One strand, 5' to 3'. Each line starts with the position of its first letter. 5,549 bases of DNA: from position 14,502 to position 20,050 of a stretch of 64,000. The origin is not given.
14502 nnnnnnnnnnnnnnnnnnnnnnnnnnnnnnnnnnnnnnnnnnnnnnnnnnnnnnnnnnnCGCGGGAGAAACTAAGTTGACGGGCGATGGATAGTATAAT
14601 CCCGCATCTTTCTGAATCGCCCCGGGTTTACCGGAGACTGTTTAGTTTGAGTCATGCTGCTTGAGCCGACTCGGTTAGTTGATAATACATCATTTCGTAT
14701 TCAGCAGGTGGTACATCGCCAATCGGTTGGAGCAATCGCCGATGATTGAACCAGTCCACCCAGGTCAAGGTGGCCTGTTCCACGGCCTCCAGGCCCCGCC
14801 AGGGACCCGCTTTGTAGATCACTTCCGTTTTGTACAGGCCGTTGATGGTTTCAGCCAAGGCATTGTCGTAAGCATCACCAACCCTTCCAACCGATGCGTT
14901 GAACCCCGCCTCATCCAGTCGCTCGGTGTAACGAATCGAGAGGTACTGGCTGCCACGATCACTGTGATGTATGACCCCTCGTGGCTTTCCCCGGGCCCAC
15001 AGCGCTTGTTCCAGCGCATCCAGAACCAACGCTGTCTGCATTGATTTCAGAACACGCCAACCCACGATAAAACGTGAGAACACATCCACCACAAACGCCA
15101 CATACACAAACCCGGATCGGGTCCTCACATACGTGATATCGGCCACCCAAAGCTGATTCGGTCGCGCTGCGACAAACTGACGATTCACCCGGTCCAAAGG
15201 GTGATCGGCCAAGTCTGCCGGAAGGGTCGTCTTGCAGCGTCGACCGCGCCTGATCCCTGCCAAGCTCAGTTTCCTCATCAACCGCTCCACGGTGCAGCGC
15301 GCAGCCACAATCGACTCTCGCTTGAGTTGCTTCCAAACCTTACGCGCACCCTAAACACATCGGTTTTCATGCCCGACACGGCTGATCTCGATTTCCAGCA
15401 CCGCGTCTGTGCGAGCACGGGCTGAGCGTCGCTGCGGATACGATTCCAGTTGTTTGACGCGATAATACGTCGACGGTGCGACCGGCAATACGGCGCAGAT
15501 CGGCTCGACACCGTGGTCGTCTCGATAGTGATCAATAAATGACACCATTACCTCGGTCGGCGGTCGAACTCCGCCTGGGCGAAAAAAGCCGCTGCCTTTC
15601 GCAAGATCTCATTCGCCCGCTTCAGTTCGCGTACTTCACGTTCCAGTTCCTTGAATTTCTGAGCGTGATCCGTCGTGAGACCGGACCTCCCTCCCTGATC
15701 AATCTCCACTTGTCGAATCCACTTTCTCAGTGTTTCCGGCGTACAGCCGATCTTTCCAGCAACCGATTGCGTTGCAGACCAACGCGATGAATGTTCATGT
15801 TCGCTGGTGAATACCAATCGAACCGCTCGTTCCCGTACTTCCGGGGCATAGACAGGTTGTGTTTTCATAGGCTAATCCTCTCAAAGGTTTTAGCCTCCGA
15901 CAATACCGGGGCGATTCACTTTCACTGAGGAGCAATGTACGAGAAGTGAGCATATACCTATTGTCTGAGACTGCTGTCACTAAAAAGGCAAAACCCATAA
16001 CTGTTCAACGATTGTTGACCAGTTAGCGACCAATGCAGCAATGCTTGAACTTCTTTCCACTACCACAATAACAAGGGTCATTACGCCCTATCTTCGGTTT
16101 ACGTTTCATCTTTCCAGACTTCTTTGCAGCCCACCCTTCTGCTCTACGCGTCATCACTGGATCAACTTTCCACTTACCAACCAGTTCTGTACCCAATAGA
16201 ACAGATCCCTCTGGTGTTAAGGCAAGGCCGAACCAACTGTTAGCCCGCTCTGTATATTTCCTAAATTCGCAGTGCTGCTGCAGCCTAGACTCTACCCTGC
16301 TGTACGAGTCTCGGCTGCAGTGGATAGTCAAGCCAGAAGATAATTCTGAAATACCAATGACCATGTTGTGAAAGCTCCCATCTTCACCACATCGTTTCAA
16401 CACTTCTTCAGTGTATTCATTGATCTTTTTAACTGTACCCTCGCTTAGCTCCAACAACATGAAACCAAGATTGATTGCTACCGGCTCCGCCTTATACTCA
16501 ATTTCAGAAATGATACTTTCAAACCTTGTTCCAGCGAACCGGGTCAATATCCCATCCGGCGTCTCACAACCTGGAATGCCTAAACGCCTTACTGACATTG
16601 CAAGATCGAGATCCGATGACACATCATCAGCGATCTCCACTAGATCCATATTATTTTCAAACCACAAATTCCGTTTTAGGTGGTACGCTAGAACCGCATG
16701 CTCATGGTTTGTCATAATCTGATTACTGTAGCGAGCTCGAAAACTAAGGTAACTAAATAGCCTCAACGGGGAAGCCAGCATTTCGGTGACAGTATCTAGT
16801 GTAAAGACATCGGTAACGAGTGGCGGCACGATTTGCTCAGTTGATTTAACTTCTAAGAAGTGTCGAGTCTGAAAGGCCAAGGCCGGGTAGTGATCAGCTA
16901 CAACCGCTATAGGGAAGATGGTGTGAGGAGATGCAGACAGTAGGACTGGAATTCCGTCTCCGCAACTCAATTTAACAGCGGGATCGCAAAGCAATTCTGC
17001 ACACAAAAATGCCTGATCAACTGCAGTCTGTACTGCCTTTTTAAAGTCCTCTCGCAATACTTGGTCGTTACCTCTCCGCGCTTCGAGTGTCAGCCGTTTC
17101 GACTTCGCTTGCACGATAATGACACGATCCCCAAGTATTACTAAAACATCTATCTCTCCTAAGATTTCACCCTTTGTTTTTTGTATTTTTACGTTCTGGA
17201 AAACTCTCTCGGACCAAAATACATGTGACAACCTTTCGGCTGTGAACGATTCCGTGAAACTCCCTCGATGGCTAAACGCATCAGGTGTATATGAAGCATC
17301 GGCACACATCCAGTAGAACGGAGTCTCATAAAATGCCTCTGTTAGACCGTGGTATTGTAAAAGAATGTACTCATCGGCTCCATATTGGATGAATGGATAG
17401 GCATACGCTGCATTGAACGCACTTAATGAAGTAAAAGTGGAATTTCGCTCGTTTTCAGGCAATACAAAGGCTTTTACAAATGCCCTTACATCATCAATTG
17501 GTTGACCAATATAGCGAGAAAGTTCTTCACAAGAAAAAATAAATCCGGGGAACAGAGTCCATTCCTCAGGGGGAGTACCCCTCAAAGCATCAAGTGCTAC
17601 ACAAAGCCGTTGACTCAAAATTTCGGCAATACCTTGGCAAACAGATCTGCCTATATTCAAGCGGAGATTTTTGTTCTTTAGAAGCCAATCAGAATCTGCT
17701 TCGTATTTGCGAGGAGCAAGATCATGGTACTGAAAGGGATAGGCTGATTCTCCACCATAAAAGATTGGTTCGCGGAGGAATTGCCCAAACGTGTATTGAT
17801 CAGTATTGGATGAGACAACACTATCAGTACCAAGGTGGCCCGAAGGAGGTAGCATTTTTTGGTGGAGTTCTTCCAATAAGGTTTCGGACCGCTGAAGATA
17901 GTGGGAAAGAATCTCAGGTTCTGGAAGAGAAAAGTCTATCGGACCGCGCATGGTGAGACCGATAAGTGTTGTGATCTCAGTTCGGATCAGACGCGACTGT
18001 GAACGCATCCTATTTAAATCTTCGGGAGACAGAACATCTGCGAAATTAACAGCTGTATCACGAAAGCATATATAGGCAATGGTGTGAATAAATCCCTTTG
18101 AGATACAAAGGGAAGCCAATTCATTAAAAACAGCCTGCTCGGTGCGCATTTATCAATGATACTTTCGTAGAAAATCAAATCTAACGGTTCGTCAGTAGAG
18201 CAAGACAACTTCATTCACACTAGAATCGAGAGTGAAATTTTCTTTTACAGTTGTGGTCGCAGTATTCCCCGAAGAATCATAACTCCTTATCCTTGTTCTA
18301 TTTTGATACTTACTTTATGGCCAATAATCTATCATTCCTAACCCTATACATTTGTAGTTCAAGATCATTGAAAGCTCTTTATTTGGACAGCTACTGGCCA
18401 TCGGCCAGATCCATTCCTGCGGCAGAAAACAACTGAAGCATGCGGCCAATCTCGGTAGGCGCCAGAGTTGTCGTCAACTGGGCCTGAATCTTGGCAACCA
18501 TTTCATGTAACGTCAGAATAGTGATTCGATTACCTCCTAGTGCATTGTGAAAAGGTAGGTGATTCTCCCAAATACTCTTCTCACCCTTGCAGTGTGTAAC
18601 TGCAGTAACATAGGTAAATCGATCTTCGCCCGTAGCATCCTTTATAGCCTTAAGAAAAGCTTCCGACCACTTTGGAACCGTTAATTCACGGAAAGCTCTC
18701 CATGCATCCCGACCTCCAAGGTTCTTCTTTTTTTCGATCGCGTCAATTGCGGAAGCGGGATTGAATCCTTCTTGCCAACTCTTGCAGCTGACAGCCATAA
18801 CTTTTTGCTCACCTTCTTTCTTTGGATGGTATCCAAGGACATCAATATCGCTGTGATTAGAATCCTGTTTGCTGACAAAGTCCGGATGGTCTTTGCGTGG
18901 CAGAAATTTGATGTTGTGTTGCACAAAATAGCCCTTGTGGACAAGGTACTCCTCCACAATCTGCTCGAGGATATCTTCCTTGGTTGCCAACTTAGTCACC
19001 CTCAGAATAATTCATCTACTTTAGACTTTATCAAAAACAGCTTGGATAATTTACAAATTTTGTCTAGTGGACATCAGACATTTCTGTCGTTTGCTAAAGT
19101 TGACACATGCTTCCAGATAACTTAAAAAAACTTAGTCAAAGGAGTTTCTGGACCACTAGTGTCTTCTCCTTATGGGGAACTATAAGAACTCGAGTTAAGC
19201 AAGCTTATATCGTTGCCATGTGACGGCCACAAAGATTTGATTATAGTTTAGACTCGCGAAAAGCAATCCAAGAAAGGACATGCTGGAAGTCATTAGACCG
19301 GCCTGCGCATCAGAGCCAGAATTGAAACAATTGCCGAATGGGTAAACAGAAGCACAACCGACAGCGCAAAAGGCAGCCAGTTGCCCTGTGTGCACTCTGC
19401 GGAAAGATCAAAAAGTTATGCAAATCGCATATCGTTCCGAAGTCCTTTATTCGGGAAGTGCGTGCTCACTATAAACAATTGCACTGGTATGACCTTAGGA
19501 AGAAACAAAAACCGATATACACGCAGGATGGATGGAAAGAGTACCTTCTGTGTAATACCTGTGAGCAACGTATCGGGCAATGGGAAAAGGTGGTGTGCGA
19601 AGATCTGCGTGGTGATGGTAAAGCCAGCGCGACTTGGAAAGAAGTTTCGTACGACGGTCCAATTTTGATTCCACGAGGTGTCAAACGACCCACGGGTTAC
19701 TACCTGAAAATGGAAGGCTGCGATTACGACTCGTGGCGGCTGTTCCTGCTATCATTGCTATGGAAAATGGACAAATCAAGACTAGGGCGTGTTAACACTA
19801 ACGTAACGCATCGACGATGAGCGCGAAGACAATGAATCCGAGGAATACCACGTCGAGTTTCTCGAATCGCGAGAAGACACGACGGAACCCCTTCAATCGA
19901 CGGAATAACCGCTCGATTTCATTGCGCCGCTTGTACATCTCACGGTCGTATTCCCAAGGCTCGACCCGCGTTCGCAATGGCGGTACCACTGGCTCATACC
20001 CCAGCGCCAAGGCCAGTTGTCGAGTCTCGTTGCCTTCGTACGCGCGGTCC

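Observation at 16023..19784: IS-flanked, AT-rich cluster of nuclease-like genes: NERD/SEC-C giant, PD-(D/E)xK-like protein, and an IS-disrupted HNH-like gene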

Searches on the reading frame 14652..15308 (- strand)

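Call 92: search_protein_families(library=pfam, proteins=[window:14652-15308:-], max_evalue=0.001)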
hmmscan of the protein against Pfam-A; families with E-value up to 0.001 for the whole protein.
window:14652-15308:- (218 aa): 3 families
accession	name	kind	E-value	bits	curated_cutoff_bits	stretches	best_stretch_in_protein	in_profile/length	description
PF00665.32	rve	-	2.7e-29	101.9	32.6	1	48-145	2-101/102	Integrase core domain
PF13683.12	rve_3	-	1.9e-10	40.8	26.5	1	136-201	3-67/67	Integrase core domain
PF13333.12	rve_2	-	1.7e-05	25.3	22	1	154-207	2-54/56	Integrase core domain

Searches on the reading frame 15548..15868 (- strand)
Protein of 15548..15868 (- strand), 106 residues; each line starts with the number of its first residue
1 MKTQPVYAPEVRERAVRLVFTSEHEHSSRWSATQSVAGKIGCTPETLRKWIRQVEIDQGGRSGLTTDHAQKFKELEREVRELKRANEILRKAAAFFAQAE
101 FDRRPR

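Call 92: search_protein_families(library=pfam, proteins=[window:15548-15868:-], max_evalue=0.001)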
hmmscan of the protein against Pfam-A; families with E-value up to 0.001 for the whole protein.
window:15548-15868:- (106 aa): 1 family
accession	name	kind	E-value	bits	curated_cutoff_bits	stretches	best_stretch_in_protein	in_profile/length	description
PF01527.26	HTH_Tnp_1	-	7.7e-10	39.3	24.1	1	3-86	3-74/75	Transposase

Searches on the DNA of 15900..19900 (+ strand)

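Call 10: search_dna_similar(query=window:15900-19900:+, collection=plasmids, mode=near, max_rows=15)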
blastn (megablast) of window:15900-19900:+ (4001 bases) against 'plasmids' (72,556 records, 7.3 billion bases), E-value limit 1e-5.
No match.
